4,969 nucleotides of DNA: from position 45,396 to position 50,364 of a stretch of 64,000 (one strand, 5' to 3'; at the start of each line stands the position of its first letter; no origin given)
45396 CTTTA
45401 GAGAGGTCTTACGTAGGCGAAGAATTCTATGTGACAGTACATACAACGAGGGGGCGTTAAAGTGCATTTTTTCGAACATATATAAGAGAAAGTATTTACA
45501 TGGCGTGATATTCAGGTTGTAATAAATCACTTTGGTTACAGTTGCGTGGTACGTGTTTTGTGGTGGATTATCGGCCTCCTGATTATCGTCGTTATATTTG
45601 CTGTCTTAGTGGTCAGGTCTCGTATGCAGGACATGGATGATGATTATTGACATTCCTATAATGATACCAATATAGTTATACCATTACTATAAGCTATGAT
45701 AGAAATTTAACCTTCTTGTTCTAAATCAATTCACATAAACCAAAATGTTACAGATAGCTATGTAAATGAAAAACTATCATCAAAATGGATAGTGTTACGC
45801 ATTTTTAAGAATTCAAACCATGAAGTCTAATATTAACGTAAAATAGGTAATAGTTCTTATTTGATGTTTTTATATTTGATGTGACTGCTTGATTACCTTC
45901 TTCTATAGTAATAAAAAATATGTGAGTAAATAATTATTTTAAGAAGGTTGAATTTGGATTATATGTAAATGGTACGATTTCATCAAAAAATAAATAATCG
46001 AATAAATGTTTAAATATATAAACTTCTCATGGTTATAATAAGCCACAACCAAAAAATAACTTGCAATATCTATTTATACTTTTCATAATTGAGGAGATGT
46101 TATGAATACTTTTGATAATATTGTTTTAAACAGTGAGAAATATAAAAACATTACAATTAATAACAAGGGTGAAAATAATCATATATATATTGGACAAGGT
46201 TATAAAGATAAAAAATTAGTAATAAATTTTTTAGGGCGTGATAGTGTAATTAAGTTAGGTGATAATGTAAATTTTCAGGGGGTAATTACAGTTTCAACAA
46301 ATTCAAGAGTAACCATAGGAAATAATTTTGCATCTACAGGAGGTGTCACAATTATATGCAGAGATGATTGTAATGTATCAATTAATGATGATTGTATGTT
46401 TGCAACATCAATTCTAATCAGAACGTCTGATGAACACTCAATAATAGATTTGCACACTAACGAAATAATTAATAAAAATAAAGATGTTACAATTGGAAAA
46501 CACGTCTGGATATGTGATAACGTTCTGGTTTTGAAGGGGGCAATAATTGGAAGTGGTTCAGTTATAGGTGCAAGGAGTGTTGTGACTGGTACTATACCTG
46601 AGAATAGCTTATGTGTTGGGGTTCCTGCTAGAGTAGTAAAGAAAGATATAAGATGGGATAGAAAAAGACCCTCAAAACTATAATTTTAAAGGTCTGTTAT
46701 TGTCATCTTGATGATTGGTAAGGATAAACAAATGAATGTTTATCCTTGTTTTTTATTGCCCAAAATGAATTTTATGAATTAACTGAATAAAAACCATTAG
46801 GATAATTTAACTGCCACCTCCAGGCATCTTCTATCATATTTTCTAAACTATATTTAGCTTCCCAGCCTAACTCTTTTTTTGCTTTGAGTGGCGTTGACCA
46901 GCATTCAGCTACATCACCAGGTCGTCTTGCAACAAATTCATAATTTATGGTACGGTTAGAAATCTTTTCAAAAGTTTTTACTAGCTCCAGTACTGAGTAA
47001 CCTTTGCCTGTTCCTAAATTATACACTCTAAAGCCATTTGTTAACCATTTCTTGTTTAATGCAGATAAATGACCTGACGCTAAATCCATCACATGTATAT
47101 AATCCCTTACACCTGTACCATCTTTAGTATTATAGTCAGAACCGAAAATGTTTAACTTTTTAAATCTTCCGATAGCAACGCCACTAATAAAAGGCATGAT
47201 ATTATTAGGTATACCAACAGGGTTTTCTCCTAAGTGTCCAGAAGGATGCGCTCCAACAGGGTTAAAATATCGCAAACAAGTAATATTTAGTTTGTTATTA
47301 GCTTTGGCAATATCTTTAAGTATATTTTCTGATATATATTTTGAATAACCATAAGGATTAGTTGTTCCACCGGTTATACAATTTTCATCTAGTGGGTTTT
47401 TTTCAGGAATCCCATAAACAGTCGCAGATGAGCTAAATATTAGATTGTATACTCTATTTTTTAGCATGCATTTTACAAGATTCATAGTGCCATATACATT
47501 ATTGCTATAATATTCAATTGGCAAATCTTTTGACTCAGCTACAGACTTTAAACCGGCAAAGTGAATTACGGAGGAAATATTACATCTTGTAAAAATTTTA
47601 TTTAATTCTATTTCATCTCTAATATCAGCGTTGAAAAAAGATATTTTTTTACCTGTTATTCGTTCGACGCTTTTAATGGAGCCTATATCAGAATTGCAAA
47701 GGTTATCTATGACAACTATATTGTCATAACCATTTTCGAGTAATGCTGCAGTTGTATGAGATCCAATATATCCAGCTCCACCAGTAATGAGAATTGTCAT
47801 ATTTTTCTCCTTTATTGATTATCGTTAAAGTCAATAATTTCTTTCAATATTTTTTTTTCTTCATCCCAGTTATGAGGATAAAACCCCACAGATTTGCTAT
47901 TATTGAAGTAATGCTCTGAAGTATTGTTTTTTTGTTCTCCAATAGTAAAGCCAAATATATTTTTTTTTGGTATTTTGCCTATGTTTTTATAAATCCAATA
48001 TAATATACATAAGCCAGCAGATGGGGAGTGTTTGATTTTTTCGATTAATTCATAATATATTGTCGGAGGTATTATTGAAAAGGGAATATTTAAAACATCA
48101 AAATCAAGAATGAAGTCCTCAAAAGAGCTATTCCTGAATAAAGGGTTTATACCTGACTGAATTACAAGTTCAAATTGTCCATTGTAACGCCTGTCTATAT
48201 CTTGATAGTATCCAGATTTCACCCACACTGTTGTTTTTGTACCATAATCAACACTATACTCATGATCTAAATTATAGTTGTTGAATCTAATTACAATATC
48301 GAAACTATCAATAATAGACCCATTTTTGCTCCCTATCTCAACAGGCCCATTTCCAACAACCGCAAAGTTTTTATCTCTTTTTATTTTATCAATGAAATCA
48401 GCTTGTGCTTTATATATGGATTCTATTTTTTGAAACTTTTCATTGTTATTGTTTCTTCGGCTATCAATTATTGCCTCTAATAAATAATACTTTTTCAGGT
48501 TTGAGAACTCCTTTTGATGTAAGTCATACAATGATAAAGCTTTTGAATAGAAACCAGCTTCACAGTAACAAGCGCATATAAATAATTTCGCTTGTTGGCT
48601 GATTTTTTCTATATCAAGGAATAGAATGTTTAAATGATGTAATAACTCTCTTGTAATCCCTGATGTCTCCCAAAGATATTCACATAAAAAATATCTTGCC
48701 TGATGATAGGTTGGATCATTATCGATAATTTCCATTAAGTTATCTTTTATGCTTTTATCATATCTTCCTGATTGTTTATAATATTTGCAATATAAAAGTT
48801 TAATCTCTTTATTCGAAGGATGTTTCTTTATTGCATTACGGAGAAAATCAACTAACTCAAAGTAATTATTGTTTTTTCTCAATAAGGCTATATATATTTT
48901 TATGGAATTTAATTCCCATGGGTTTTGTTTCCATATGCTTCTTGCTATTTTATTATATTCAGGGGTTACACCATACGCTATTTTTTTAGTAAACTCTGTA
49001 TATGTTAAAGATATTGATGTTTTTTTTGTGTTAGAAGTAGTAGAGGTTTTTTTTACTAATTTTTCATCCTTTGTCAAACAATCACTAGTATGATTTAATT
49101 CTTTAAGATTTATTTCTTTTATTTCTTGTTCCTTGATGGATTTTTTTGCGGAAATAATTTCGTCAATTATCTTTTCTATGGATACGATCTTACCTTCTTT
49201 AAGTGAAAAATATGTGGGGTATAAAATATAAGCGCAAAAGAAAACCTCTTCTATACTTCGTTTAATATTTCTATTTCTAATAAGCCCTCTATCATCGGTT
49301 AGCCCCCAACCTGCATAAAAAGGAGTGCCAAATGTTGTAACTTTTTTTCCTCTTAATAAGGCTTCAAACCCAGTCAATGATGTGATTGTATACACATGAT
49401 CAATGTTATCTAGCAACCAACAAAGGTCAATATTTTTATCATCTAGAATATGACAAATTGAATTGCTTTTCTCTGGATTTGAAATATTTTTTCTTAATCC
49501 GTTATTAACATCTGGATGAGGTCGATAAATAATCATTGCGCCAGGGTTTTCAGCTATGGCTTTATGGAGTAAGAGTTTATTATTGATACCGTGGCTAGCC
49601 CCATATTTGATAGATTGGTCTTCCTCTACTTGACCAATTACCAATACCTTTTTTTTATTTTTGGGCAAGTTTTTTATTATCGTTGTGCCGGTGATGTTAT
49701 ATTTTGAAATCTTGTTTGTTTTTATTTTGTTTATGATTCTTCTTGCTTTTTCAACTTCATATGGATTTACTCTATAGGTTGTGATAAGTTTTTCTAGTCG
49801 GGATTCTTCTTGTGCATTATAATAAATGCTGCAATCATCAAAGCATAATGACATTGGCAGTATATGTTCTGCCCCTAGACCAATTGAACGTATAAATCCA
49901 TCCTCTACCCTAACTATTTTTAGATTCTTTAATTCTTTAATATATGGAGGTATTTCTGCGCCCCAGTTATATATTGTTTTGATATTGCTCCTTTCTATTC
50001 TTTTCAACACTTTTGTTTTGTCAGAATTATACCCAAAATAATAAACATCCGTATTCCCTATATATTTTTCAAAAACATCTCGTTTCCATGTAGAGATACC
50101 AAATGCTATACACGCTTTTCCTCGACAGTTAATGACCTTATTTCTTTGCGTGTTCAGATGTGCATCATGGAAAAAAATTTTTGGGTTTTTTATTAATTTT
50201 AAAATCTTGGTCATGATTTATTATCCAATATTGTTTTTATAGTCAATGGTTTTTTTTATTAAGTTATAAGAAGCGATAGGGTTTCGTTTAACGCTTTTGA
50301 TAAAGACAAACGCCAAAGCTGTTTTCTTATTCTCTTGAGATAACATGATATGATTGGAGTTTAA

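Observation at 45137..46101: Nearly 1 kb AT-rich non-coding spacer between gspM and the capsule genes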

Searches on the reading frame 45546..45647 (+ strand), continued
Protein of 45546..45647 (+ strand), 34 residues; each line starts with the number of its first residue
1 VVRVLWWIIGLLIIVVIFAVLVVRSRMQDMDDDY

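Call 93: search_protein_families(library=padloc, proteins=[window:45558-45647:+, P0002, P0008, P0003, P0005], max_evalue=1)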
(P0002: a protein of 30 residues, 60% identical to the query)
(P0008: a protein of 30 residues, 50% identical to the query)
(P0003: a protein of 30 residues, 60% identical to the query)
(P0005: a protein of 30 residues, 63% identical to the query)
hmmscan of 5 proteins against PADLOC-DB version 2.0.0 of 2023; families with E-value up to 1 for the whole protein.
seq(30 aa): 0 families

P0002 (30 aa): 0 families

P0008 (30 aa): 0 families

P0003 (30 aa): 0 families

P0005 (30 aa): 0 families

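Call 105: predict_structure(alignment_id=A5)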
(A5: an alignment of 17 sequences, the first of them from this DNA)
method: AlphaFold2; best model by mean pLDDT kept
length: 30 residues; sequences in the alignment: 17
mean_pLDDT: 86.5   pTM: 0.40
mean pLDDT of the five models: 86.5, 83.7, 83.6, 83.1, 82.0
residues with pLDDT >= 90: 16; 70-90: 11; 50-70: 3; < 50: 0
segments of 3 or more residues with pLDDT < 50: none
pLDDT, mean of each block of 10 residues (from residue 1): 91 94 75
secondary structure, 60 per line:
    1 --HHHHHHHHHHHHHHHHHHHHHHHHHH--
elements in order: H3-28

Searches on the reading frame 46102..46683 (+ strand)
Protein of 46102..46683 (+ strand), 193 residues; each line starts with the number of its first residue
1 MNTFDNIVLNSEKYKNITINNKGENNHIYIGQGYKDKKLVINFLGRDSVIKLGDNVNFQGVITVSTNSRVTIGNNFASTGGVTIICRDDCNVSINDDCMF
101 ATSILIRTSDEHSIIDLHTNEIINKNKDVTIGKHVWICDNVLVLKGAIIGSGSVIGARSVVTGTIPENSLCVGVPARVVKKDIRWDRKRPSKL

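Call 88: search_protein_families(library=pfam, proteins=[window:46102-46683:+], max_evalue=0.001)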
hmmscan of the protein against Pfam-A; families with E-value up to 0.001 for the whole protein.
window:46102-46683:+ (193 aa): 1 family
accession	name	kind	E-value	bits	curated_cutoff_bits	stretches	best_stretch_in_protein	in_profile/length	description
PF00132.30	Hexapep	-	6.3e-08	32.4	27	1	128-163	1-36/36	Bacterial transferase hexapeptide (six repeats)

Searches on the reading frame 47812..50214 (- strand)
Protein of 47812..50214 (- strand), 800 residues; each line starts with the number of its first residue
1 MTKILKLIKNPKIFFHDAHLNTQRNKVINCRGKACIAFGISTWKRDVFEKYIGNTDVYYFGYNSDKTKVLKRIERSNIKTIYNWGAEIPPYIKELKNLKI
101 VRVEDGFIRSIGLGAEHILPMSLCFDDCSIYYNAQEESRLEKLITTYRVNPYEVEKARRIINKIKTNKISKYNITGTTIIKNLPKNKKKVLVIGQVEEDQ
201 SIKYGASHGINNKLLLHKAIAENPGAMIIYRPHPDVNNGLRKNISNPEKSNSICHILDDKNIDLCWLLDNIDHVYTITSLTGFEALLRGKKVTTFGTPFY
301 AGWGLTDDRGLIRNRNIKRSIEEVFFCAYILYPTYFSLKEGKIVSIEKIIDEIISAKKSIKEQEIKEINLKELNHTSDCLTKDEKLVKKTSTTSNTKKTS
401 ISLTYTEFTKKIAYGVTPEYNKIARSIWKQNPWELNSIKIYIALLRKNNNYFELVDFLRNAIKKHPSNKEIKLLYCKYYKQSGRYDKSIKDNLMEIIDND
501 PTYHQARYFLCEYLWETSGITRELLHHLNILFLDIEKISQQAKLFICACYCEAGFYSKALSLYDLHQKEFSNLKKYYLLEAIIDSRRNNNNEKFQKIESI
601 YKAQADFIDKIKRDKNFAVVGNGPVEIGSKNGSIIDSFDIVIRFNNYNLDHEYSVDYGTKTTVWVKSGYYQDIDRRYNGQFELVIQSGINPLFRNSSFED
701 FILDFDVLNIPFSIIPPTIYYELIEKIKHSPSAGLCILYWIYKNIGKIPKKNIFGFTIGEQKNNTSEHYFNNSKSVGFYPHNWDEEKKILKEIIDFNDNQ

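Call 88: search_protein_families(library=pfam, proteins=[window:47812-50214:-], max_evalue=0.001)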
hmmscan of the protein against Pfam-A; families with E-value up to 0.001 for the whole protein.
window:47812-50214:- (800 aa): 3 families
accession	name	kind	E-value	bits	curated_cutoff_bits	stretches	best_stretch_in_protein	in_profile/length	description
PF05159.20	Capsule_synth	-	2.9e-39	135.8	20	1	96-332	23-298/310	Capsule polysaccharide biosynthesis protein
PF00777.23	Glyco_transf_29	-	1.1e-14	54.9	23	1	586-665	26-104/272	Glycosyltransferase family 29 (sialyltransferase)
PF14559.12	TPR_19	-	0.0004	21.1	25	0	457-489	13-45/68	Tetratricopeptide repeat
